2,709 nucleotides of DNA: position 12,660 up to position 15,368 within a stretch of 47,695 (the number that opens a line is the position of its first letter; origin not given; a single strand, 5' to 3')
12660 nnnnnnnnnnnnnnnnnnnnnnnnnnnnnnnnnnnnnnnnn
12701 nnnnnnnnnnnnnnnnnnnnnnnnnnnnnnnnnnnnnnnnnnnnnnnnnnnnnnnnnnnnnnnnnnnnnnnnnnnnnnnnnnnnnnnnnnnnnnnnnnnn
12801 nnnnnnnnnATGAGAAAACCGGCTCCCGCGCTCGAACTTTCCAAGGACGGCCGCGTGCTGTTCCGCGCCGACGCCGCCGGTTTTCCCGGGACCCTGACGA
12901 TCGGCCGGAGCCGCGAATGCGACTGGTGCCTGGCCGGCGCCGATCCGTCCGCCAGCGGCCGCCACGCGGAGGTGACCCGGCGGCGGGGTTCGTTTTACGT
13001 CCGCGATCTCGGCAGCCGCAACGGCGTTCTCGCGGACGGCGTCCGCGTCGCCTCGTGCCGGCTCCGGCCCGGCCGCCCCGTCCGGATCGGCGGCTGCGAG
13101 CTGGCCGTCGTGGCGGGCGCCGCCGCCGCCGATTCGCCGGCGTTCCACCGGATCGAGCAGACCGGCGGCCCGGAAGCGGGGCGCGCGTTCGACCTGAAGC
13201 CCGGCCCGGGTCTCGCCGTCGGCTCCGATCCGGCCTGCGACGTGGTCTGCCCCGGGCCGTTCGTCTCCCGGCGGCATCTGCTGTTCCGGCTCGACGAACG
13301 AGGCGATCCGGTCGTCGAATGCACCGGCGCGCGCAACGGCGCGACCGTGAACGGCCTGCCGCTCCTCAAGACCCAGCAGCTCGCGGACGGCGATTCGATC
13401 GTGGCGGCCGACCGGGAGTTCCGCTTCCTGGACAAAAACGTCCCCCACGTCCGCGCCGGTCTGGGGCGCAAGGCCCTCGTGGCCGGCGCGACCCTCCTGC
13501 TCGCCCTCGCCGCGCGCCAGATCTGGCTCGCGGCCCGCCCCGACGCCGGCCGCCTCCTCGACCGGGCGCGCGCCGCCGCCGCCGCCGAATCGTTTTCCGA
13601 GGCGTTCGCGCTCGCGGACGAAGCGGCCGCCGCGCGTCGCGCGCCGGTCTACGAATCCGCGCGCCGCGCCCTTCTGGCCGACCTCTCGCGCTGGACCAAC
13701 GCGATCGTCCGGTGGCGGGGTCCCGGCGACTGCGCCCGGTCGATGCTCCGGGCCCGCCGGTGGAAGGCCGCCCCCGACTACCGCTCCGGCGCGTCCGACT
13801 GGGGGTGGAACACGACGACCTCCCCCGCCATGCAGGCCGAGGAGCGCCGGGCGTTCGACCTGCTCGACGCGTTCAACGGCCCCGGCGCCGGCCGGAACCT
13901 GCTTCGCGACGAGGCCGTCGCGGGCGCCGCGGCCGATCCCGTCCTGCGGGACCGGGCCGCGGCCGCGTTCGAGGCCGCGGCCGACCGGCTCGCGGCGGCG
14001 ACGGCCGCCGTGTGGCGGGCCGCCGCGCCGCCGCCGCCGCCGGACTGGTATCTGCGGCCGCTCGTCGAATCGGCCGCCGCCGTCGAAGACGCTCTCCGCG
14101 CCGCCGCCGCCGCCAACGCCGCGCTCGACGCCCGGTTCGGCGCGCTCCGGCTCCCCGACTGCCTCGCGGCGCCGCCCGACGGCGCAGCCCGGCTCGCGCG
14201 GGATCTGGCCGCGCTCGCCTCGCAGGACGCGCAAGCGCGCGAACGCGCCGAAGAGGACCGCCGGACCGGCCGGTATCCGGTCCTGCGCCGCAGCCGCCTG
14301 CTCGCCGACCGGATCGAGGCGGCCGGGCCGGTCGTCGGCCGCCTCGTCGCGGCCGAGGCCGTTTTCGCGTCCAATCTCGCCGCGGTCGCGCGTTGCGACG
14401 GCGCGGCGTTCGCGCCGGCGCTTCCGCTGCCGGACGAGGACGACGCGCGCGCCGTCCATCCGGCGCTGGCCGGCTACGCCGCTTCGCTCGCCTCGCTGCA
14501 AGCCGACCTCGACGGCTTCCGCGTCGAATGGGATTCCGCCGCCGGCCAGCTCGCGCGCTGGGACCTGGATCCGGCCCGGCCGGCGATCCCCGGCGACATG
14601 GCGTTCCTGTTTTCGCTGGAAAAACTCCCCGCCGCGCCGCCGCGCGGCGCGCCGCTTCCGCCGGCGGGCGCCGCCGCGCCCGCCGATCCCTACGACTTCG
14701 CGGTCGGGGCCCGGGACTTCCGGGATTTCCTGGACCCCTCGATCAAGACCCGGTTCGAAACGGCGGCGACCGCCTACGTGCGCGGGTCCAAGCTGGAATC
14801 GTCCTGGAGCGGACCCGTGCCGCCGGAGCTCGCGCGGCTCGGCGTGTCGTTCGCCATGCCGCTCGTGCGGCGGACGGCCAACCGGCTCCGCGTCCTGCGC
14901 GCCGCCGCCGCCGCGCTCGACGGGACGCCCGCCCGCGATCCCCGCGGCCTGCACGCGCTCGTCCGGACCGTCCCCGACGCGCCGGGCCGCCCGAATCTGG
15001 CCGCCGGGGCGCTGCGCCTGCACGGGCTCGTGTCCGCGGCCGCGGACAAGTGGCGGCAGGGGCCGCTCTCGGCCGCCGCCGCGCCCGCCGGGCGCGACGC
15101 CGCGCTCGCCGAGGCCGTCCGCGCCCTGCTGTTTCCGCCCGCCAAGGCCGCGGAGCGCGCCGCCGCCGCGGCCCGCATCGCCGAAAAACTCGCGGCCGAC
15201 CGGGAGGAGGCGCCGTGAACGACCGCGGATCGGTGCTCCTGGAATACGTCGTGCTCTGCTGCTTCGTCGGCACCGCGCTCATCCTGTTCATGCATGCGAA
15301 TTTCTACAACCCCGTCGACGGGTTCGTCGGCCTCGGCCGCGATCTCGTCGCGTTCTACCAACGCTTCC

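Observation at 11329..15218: Two single-pass membrane proteins with one and two cytoplasmic FHA domains sit where TadZ/TadD-type accessory genes normally are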

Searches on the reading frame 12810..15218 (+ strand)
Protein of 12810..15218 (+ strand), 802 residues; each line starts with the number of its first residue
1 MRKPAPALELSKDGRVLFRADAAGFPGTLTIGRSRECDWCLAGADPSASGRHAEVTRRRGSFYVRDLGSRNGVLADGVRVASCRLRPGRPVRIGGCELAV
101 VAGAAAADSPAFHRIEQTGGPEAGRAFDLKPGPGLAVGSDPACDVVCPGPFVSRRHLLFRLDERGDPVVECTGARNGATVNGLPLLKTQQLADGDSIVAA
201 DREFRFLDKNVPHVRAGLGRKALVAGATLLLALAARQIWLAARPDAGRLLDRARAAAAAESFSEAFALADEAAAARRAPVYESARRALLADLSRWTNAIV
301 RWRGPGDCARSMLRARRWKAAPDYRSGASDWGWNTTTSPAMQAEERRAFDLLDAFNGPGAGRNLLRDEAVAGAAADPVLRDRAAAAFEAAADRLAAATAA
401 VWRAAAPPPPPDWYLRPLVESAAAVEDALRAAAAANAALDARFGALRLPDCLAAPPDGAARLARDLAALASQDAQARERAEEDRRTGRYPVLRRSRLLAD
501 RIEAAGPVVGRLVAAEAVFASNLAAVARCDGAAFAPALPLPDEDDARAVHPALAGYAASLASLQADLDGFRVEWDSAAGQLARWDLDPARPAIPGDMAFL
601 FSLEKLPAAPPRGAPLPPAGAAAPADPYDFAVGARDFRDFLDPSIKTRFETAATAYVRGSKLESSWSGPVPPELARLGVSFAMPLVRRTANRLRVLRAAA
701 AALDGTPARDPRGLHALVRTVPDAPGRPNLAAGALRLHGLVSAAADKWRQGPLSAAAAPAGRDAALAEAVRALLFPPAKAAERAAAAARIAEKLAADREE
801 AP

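Call 5: search_protein_families(library=pfam, proteins=[window:12810-15218:+], max_evalue=0.01)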
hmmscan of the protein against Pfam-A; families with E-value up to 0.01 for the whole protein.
window:12810-15218:+ (802 aa): 2 families
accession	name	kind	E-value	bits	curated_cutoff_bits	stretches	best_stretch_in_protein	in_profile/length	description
PF00498.31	FHA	-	1e-29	103.2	20.7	2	30-94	2-67/67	FHA domain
PF16697.10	Yop-YscD_cpl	-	7.5e-16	58.6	33.2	2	120-206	5-90/94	Inner membrane component of T3SS, cytoplasmic domain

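Call 7: search_protein_families(library=ncbifam, proteins=[window:12810-15218:+], max_evalue=0.01)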
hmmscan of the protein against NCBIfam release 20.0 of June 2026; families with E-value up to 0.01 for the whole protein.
window:12810-15218:+ (802 aa): 4 families
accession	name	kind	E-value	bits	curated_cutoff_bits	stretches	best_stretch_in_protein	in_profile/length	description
NF049868.1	FhaB_Rv0019c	equivalog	1.3e-19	70.8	125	2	28-97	87-155/158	FHA domain-containing protein FhaB/FipA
TIGR03354.1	VI_FHA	hypoth_equivalog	4e-14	53.3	120.25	1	24-113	25-112/420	type VI secretion system-associated FHA domain protein TagH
NF041660.2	oxygluDhInhib_OdhI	equivalog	1.3e-12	47.7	200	2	29-102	58-129/130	oxoglutarate dehydrogenase inhibitor Odhl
NF052573.1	HisKinEspAMyxo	equivalog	4.6e-09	34.9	1400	1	31-96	50-114/755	serine histidine kinase EspA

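Call 14: find_homologous_proteins(query=window:12810-15215:+, max_evalue=0.001)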
Query window:12810-15215:+ (802 aa): 2 proteins with E <= 0.001 among 8000 candidates.
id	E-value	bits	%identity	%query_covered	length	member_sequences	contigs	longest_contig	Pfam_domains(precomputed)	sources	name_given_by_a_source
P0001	0.0e+0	1701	100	100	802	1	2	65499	PF00498.32,PF16697.11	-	-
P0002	0.0e+0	1372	80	100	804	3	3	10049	PF00498.32,PF16697.11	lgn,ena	-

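Call 15: find_encoding_contigs(protein=P0002, flank=10000, max_places=6)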
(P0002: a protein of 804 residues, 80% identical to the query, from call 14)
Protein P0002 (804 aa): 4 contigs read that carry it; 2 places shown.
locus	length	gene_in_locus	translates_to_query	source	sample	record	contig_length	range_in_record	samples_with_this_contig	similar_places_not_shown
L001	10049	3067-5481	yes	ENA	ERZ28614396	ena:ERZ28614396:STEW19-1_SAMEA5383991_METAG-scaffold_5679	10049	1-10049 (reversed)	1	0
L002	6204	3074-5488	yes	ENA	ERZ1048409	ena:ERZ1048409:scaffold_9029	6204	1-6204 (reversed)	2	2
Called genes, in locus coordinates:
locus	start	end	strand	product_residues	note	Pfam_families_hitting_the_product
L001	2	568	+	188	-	?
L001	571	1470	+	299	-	PF00482:T2SSF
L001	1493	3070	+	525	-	PF00498:FHA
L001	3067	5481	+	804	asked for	PF16697:Yop-YscD_cpl (weak), PF00498:FHA, PF16697:Yop-YscD_cpl (weak), PF00498:FHA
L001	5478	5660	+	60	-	-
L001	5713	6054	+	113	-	-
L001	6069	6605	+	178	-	PF01478:Peptidase_A24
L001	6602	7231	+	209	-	PF07811:TadE (weak)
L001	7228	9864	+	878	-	-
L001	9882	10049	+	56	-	?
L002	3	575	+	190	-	?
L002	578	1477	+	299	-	PF00482:T2SSF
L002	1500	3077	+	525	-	PF00498:FHA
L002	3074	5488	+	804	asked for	PF16697:Yop-YscD_cpl (weak), PF00498:FHA, PF16697:Yop-YscD_cpl (weak), PF00498:FHA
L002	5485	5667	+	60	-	-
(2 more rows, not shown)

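Call 40: find_related_loci(query=A4, collection=genome_contigs, flank=10000)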
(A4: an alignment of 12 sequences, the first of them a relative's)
Query A4 (802 aa) in genome_contigs; peptide patterns used: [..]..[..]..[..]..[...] (x = any residue, [..] = any of these).
525 stretches matched a pattern; 428 encode a relative of the query (tblastn E <= 1e-3); the best 80 are kept; 80 distinct loci.
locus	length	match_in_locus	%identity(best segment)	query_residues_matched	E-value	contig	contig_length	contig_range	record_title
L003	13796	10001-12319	32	10-794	9e-70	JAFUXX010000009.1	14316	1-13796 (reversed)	MAG: Kiritimatiellae bacterium isolate RGIG4926 Roe_deer_Rumen-3__c2980, whole genome shotgun sequence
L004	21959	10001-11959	30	1-660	3e-48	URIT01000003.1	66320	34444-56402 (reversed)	uncultured bacterium isolate UMGS1035 genome assembly, contig: NODE_346_length_66320_cov_37.449181, whole genome shotgun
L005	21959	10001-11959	30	1-660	2e-48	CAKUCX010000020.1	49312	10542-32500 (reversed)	MAG: uncultured Kiritimatiellaeota bacterium isolate REFINED_METABAT215_TOP10_CONTIGS_1500_ASSEMBLY_K77_MERGED__Hadza_Mo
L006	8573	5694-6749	35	7-355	1e-46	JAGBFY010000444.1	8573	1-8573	MAG: Kiritimatiellae bacterium isolate RGIG9083 Water_deer_Rectum.Co__c1134572, whole genome shotgun sequence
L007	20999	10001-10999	30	8-343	2e-14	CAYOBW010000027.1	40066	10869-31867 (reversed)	MAG TPA_asm: uncultured Victivallales bacterium isolate SRP272421_co2_758 genome assembly, contig: NODE_1925_length_4006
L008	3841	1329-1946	27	29-206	3e-14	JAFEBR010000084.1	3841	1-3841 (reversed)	MAG: Planctomycetota bacterium isolate SZAS-5 LIN-644__84__length-3841, whole genome shotgun sequence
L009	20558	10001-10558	33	28-310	3e-13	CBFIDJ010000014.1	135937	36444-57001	MAG: Oceanicoccus sp. isolate Co_bin_682_strict genome assembly, contig: Co_bin_682_strict_c14, whole genome shotgun seq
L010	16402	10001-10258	45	27-197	4e-12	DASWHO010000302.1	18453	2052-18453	MAG TPA_asm: Acidobacteriota bacterium isolate SMAG_U2844 k141_562139, whole genome shotgun sequence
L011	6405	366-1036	46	8-98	1e-11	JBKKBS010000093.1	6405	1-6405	MAG: Tepidiformaceae bacterium isolate swi_bin.37 k127_8756081, whole genome shotgun sequence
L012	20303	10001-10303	44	26-209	2e-11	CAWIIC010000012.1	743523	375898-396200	MAG: uncultured proteobacterium isolate MFD05502.bin.2.114 genome assembly, contig: contig_34873, whole genome shotgun s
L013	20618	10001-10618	30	29-207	2e-11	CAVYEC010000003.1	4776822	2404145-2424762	MAG: uncultured Planctomycetota bacterium isolate MFD09603.bin.2.111 genome assembly, contig: contig_1823, whole genome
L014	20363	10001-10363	39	29-142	2e-11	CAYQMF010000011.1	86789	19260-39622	MAG TPA_asm: uncultured candidatus Brocadiaceae bacterium isolate SRP237561_co1_290 genome assembly, contig: NODE_349_le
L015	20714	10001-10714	29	7-206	9e-11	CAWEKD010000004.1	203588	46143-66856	MAG: uncultured Actinomycetota bacterium isolate MFD08691.bin.1.35 genome assembly, contig: contig_23344, whole genome s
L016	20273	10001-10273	48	32-198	1e-10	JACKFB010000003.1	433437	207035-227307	MAG: Deltaproteobacteria bacterium isolate HK-STAS-MYXO-49 HK-STAS-MYXO-49_3, whole genome shotgun sequence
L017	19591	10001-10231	47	31-109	1e-10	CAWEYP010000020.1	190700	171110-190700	MAG: uncultured Chloroflexia bacterium isolate MFD05942.bin.2.132 genome assembly, contig: contig_7770, whole genome sho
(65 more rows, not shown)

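Call 51: search_protein_families(library=pfam, proteins=[L007:1805-3199:+, L007:3196-3924:+, L007:3937-7842:+, L007:7887-8924:+, L007:8964-9974:+, L007:9953-12121:+, L007:12220-13278:+, L007:13928-15418:+, L007:16064-17023:+, L007:17180-19393:+], max_evalue=0.001)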
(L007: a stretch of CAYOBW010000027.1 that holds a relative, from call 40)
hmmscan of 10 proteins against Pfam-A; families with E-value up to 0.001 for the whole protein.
L007:1805-3199:+ (464 aa): 1 family
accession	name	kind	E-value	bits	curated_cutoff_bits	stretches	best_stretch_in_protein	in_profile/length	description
PF05936.17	T6SS_VasE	-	2.1e-69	234.8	23.4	1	19-454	1-427/429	Bacterial Type VI secretion, VC_A0110, EvfL, ImpJ, VasE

L007:3196-3924:+ (242 aa): 1 family
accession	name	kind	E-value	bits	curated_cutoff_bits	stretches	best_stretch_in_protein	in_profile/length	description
PF09850.14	DotU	-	9.4e-23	81.4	27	1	4-200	3-200/205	Type VI secretion system protein DotU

L007:3937-7842:+ (1301 aa): 1 family
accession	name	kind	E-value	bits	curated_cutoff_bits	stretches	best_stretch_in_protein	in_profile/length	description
PF14331.11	IcmF-related_N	-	2.4e-54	184.8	25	1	189-451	3-257/259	IcmF-related N-terminal domain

L007:7887-8924:+ (345 aa): 0 families

L007:8964-9974:+ (336 aa): 1 family
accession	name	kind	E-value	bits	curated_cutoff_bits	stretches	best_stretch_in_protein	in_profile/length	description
PF16697.10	Yop-YscD_cpl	-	2.2e-05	25.1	33.2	1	9-89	4-83/94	Inner membrane component of T3SS, cytoplasmic domain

L007:9953-12121:+ (722 aa): 2 families
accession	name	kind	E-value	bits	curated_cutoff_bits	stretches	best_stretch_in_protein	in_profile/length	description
PF00498.31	FHA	-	7e-32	110.1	20.7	2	142-205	2-64/67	FHA domain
PF16697.10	Yop-YscD_cpl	-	6.2e-21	74.9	33.2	2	127-215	5-91/94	Inner membrane component of T3SS, cytoplasmic domain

L007:12220-13278:+ (352 aa): 1 family
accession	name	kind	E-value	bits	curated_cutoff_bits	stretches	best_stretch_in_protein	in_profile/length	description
PF06812.17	ImpA_N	-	1.8e-35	122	26.9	1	9-128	1-118/119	ImpA, N-terminal, type VI secretion system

L007:13928-15418:+ (496 aa): 2 families
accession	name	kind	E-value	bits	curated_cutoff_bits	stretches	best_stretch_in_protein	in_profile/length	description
PF05943.17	VipB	-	2e-135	451.1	27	1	67-368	2-301/301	EvpB/VC_A0108, tail sheath N-terminal domain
PF18945.5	VipB_2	-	3.8e-47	159.6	27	1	378-488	2-112/112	EvpB/VC_A0108, tail sheath gpW/gp25-like domain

L007:16064-17023:+ (319 aa): 2 families
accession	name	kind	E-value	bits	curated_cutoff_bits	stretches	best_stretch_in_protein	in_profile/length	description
PF07024.18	ImpE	-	2.2e-47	160.5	25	1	176-296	1-121/122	ImpE protein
PF14559.12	TPR_19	-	1.7e-05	25.5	25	1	45-101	2-58/68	Tetratricopeptide repeat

L007:17180-19393:+ (737 aa): 1 family
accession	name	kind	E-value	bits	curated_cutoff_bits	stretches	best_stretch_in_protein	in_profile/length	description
PF05947.17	T6SS_TssF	-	3e-232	772.9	25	1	114-734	1-608/608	Type VI secretion system, TssF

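Call 56: predict_structure(alignment_id=A4)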
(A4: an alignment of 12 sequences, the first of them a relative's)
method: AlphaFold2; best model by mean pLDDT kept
length: 802 residues; sequences in the alignment: 12
mean_pLDDT: 79.0   pTM: 0.54
mean pLDDT of the five models: 79.0, 78.3, 78.2, 78.3, 76.7
residues with pLDDT >= 90: 225; 70-90: 397; 50-70: 125; < 50: 55
segments of 3 or more residues with pLDDT < 50: 1-3, 104-109, 214-223, 646-667, 706-709, 754-759
pLDDT, mean of each block of 10 residues (from residue 1): 64 75 74 87 82 88 88 87 84 88 49 78 77 84 81 85 85 75 81 81 80 46 56 76 87 89 93 90 93 88 90 91 80 72 90 83 75 85 91 94 75 89 92 93 89 87 96 92 81 86 95 97 92 93 94 95 90 84 82 79 59 58 63 69 55 39 45 53 67 73 54 62 83 87 75 51 74 73 84 80 60
secondary structure, 60 per line:
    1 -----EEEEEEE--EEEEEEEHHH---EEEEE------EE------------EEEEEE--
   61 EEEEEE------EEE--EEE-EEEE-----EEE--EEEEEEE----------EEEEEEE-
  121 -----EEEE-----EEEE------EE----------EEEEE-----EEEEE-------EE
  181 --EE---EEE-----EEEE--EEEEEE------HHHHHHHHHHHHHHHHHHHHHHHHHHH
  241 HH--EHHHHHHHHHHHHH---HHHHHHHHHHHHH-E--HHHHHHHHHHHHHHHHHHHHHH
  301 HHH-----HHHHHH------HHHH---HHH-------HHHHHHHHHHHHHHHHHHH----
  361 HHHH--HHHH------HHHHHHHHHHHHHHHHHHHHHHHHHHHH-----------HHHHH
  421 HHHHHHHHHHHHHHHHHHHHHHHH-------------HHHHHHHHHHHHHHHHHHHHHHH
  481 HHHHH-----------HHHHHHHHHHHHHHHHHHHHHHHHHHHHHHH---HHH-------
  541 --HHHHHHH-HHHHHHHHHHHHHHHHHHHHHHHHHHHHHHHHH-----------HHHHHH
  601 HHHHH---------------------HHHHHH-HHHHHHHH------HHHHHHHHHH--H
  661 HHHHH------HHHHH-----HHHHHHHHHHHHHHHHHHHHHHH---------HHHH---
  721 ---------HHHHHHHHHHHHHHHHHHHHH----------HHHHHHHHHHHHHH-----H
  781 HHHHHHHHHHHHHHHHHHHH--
elements in order (helices of 4 or more, strands of 3 or more residues): E6-12 E15-21 E28-32 E53-58 E61-66 E73-75 E78-80 E82-85 E91-93 E96-102 E113-119 E126-129 E135-138 E157-161 E167-171 E188-190 E196-199 E202-207 H214-242 H246-258 H262-274 H279-303 H309-314 H321-324 H338-356 H361-364 H367-370 H377-404 H416-444 H458-485 H497-527 H543-549 H551-583 H595-605 H627-632 H634-641 H648-657 H660-665 H672-676 H682-704 H714-717 H730-750 H761-774 H780-800

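Call 60: fold_search(model_id=the predicted structure, library=pdb)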
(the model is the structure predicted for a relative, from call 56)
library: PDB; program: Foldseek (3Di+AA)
matches with E <= 10: 164; with E <= 0.001: 65
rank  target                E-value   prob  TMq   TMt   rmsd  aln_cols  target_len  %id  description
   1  7rj3_A                2.0e-06  1.00  0.12  0.82   2.9       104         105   30  Crystal Structure of the Forkhead Associated (FHA) Domain of the Glycogen Accumulation Regulator (GarA) from Mycobacte (released 2021-07-28)
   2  6i2q_B                2.3e-06  1.00  0.11  0.87   1.5        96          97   33  Crystal structure of the wild-type SucA domain of Mycobacterium smegmatis KGD (alpha-ketoglutarate decarboxylase), in  (released 2019-05-22)
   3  8p5x_G                2.8e-06  1.00  0.11  0.81   1.5        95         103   34  Single particle cryo-EM structure of the complex between Corynebacterium glutamicum homohexameric 2-oxoglutarate dehyd (released 2023-08-16)
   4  6i2p_E                2.9e-06  1.00  0.12  0.83   3.0       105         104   30  Crystal structure of the Mycobacterium tuberculosis PknB kinase domain (L33E mutant) in complex with its substrate Gar (released 2019-05-22)
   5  6i2r_B                4.0e-06  1.00  0.11  0.90   1.5        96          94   33  Crystal structure of the SucA domain of Mycobacterium smegmatis KGD (alpha-ketoglutarate decarboxylase), mutant R802A, (released 2019-05-22)
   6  8p5r_G                5.0e-06  1.00  0.12  0.87   1.7       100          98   33  Crystal structure of full-length, homohexameric 2-oxoglutarate dehydrogenase KGD from Mycobacterium smegmatis in compl (released 2023-08-16)
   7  7rj3_C                5.2e-06  1.00  0.12  0.85   1.8        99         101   31  Crystal Structure of the Forkhead Associated (FHA) Domain of the Glycogen Accumulation Regulator (GarA) from Mycobacte (released 2021-07-28)
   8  6i2p_D                5.4e-06  1.00  0.12  0.76   2.8       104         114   30  Crystal structure of the Mycobacterium tuberculosis PknB kinase domain (L33E mutant) in complex with its substrate Gar (released 2019-05-22)
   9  3poa_A                5.7e-06  1.00  0.11  0.82   2.2        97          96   29  Structural and functional analysis of phosphothreonine-dependent FHA domain interactions (released 2011-01-26)
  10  4qcj                  6.5e-06  1.00  0.12  0.79   3.5       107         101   29  Crystal Structure of OdhI from Corynebacterium glutamicum (released 2014-07-02)
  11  7rj3_B                7.4e-06  1.00  0.12  0.80   3.6       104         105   30  Crystal Structure of the Forkhead Associated (FHA) Domain of the Glycogen Accumulation Regulator (GarA) from Mycobacte (released 2021-07-28)
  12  3gqs_A                1.2e-05  1.00  0.12  0.84   2.0        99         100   23  Crystal structure of the FHA domain of CT664 protein from Chlamydia trachomatis (released 2009-04-07)
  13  3gqs_B                1.2e-05  1.00  0.12  0.82   2.4        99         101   24  Crystal structure of the FHA domain of CT664 protein from Chlamydia trachomatis (released 2009-04-07)
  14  3po8                  1.3e-05  1.00  0.11  0.76   2.1        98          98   26  Structural and functional analysis of phosphothreonine-dependent FHA domain interactions (released 2011-01-26)
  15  8p5r_H                1.8e-05  1.00  0.11  0.88   1.6        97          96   33  Crystal structure of full-length, homohexameric 2-oxoglutarate dehydrogenase KGD from Mycobacterium smegmatis in compl (released 2023-08-16)
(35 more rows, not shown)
